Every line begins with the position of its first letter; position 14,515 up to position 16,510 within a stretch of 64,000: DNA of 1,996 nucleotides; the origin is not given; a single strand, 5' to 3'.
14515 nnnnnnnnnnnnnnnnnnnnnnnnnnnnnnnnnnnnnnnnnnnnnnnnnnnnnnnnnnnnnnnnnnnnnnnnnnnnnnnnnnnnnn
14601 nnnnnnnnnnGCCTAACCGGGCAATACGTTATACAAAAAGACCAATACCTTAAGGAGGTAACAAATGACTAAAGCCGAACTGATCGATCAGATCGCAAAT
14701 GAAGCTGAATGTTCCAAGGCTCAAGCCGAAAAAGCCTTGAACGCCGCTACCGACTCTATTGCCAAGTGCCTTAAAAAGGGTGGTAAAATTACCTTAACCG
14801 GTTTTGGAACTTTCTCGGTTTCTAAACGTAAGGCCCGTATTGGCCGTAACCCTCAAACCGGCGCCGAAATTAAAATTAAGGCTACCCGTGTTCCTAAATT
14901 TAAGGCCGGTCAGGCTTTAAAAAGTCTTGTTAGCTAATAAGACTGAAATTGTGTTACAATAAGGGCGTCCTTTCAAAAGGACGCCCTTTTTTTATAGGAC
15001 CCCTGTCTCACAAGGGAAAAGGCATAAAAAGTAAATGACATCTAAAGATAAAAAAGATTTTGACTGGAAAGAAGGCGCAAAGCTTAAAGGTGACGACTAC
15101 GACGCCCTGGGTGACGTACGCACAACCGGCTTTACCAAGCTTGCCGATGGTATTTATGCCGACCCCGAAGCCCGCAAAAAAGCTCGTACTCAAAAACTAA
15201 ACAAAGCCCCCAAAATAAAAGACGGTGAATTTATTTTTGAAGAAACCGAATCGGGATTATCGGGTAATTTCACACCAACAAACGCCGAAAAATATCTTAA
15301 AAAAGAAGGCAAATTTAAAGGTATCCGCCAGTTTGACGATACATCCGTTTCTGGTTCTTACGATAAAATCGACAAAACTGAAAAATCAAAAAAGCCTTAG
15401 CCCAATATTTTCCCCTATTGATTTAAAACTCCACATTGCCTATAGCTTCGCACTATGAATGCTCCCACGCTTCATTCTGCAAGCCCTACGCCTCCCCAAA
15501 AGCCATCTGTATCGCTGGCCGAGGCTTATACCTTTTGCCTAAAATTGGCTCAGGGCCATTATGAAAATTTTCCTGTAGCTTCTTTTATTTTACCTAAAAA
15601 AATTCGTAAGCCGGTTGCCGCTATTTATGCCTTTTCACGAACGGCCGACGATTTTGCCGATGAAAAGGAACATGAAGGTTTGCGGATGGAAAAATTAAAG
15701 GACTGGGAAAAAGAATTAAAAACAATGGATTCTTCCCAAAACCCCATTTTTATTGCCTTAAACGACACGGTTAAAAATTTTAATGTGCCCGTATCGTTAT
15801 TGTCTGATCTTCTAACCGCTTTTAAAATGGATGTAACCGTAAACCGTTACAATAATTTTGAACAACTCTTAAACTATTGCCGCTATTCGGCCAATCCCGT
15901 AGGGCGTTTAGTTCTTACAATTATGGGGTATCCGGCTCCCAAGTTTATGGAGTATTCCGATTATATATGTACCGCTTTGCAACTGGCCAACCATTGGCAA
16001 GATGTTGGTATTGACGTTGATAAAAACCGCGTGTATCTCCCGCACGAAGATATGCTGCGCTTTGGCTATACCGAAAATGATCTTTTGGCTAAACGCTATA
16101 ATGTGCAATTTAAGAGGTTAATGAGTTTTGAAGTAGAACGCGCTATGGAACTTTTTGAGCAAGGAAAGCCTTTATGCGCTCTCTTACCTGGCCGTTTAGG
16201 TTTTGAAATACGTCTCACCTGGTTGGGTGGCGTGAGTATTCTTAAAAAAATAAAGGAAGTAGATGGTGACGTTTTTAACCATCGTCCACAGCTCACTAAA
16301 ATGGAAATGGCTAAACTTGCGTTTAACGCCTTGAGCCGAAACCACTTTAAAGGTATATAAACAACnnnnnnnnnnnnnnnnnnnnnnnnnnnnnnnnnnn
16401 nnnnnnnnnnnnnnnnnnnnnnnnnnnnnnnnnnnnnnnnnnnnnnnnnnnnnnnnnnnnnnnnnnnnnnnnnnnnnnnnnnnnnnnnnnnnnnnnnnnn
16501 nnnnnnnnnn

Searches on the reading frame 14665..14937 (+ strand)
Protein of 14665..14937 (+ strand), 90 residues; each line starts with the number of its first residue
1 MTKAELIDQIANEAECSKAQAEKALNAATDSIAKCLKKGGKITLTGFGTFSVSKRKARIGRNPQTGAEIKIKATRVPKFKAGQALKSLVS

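Call 17: search_protein_families(library=ncbifam, proteins=[window:14665-14937:+])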
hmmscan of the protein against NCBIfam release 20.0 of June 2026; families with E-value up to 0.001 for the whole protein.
window:14665-14937:+ (90 aa): 7 families
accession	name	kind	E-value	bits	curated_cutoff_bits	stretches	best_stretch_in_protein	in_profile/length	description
NF007945.0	PRK10664.1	equivalog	8.8e-30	103.1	157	1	1-89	1-89/90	nucleoid-associated protein HU-beta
NF008023.0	PRK10753.1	equivalog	5.5e-28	97.2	162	1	1-89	1-89/90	nucleoid-associated protein HU-alpha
NF001401.0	PRK00285.1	equivalog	1e-25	89.8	111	1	1-89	6-94/103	integration host factor subunit alpha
NF001222.0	PRK00199.1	equivalog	2e-24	85.6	115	1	1-88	1-89/95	integration host factor subunit beta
TIGR00988.1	hip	equivalog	2.7e-22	78.9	119.95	1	1-87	1-88/94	integration host factor subunit beta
TIGR00987.1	himA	equivalog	2.6e-18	66.2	120.25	1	1-89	2-90/96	integration host factor subunit alpha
TIGR01201.1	HU_rel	subfamily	3.5e-06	27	68.6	1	1-55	31-85/170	HU family DNA-binding protein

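Call 29: find_encoding_contigs(protein=window:14665-14937:+, flank=10000, max_places=10)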
Protein window:14665-14937:+ (90 aa): no gene with exactly this product is on record in the collection.

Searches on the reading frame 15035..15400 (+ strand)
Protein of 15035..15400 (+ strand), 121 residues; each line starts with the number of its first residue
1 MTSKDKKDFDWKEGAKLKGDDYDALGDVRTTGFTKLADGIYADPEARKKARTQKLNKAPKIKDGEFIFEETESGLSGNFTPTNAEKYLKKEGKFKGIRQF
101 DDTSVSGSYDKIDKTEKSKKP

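Call 17: search_protein_families(library=ncbifam, proteins=[window:15035-15400:+])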
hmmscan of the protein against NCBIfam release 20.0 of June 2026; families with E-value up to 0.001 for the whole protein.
window:15035-15400:+ (121 aa): 0 families

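Call 41: find_related_loci(query=A3, collection=genome_contigs, flank=10000)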
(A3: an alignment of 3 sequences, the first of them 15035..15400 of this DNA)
Query A3 (121 aa) in genome_contigs; peptide patterns used: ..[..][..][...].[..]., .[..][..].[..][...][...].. (x = any residue, [..] = any of these).
279 stretches matched a pattern; 1 encode a relative of the query (tblastn E <= 1e-3); 1 distinct loci.
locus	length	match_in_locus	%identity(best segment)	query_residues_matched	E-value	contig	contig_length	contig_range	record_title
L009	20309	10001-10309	42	2-103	2e-17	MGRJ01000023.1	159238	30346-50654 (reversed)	MAG: Deltaproteobacteria bacterium RIFCSPHIGHO2_02_FULL_40_28 rifcsphigho2_02_scaffold_48, whole genome shotgun sequence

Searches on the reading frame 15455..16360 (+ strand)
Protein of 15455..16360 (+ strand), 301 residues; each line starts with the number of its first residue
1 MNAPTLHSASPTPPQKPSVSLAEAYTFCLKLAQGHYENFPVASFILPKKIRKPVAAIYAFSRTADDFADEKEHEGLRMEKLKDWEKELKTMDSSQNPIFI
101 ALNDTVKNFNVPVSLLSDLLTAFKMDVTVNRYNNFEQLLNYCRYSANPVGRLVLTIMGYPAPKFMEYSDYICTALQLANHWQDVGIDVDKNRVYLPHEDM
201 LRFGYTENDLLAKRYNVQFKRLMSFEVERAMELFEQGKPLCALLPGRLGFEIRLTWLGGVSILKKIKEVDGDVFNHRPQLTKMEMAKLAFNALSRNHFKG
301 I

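Call 17: search_protein_families(library=ncbifam, proteins=[window:15455-16360:+])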
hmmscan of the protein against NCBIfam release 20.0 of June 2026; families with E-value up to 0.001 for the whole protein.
window:15455-16360:+ (301 aa): 5 families
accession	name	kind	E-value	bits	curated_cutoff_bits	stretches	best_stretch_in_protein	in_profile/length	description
TIGR03464.1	HpnC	equivalog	4.3e-99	331.3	250.45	1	32-293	2-266/267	squalene synthase HpnC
TIGR03465.1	HpnD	equivalog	4.2e-50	170.3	278.6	1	37-292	7-264/267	presqualene diphosphate synthase HpnD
NF045686.1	PhytoSynCyanob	equivalog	1.6e-43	149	550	1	10-284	6-295/310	15-cis-phytoene synthase CrtB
NF045921.1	PhytnSynCrtBRhod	equivalog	1.1e-25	90.8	500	1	31-286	13-269/307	15-cis-phytoene synthase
NF042419.1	Phyto_syn_CrtB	equivalog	7.5e-18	65.1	480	1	38-277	17-267/306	15-cis-phytoene synthase CrtB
